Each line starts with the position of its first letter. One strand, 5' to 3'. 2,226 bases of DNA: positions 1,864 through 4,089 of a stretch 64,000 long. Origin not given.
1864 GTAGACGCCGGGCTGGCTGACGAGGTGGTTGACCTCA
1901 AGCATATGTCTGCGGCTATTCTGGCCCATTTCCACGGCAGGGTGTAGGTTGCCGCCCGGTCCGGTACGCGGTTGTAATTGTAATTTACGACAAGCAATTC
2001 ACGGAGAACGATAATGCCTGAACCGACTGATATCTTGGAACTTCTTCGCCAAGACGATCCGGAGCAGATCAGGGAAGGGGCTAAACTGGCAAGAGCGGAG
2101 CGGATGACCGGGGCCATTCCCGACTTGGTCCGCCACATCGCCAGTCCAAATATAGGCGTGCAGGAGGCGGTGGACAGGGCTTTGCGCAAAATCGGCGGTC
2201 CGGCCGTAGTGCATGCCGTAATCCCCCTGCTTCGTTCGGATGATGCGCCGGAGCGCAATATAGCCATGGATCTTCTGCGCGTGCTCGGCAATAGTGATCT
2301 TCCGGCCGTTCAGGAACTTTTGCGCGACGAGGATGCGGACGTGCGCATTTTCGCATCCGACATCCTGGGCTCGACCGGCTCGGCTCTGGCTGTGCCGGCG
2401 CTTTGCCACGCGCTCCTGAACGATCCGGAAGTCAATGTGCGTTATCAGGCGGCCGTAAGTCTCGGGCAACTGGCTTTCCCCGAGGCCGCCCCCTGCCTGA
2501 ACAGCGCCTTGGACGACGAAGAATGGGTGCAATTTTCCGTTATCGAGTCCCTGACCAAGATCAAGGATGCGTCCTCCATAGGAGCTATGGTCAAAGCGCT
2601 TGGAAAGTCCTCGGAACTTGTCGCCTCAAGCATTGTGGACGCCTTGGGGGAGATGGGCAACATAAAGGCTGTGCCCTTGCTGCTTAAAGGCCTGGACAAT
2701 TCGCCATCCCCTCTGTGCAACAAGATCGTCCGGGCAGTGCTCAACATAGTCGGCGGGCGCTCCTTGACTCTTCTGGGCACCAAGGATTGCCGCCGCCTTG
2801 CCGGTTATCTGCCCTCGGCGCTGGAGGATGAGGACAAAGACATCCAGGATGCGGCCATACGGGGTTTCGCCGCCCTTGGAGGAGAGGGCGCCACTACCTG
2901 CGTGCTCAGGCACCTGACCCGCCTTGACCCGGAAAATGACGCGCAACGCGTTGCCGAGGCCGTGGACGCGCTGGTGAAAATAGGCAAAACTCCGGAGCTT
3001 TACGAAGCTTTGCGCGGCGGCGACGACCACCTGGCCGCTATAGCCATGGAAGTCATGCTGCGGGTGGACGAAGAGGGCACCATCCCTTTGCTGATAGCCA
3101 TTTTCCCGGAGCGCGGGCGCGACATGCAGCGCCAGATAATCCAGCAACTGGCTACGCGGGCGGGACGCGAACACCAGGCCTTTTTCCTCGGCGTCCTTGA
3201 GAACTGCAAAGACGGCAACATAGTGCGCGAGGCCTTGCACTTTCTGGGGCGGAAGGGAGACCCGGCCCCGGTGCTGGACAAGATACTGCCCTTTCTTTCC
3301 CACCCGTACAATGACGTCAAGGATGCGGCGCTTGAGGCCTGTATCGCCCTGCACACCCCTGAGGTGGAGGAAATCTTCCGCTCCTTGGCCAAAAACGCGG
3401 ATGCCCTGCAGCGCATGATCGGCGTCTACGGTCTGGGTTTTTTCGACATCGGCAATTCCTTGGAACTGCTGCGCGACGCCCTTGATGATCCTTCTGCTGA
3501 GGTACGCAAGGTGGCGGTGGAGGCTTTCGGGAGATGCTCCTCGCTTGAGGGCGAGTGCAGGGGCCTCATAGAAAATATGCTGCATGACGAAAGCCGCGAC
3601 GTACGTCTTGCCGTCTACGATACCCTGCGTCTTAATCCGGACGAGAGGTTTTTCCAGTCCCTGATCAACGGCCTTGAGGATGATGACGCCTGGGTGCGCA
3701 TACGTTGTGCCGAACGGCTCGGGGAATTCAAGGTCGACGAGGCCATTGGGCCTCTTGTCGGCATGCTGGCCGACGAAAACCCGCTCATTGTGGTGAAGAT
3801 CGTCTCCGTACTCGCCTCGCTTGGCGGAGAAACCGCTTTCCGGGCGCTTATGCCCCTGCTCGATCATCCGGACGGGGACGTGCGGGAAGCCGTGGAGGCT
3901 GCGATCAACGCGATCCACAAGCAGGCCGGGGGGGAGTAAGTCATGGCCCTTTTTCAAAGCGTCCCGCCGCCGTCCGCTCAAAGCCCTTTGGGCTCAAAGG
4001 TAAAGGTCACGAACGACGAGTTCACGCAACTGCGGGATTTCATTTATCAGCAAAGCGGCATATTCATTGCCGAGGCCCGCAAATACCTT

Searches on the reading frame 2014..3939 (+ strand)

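Call 91: search_protein_families(library=pfam, proteins=[window:2014-3939:+], max_evalue=0.00001)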
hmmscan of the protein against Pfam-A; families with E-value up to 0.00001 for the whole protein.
window:2014-3939:+ (641 aa): 4 families
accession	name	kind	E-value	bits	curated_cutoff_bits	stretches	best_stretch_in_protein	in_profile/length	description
PF13646.12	HEAT_2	-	5.4e-62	206.5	27.7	4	99-180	5-87/88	HEAT repeats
PF02985.28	HEAT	-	1.5e-29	99.7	23.5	0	127-154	2-28/31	HEAT repeat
PF03130.22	HEAT_PBS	-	6.1e-16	57.5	20.9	0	142-168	1-27/27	PBS lyase HEAT-like repeat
PF13513.12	HEAT_EZ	-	1.9e-10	41.4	27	0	126-153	29-55/55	HEAT-like repeat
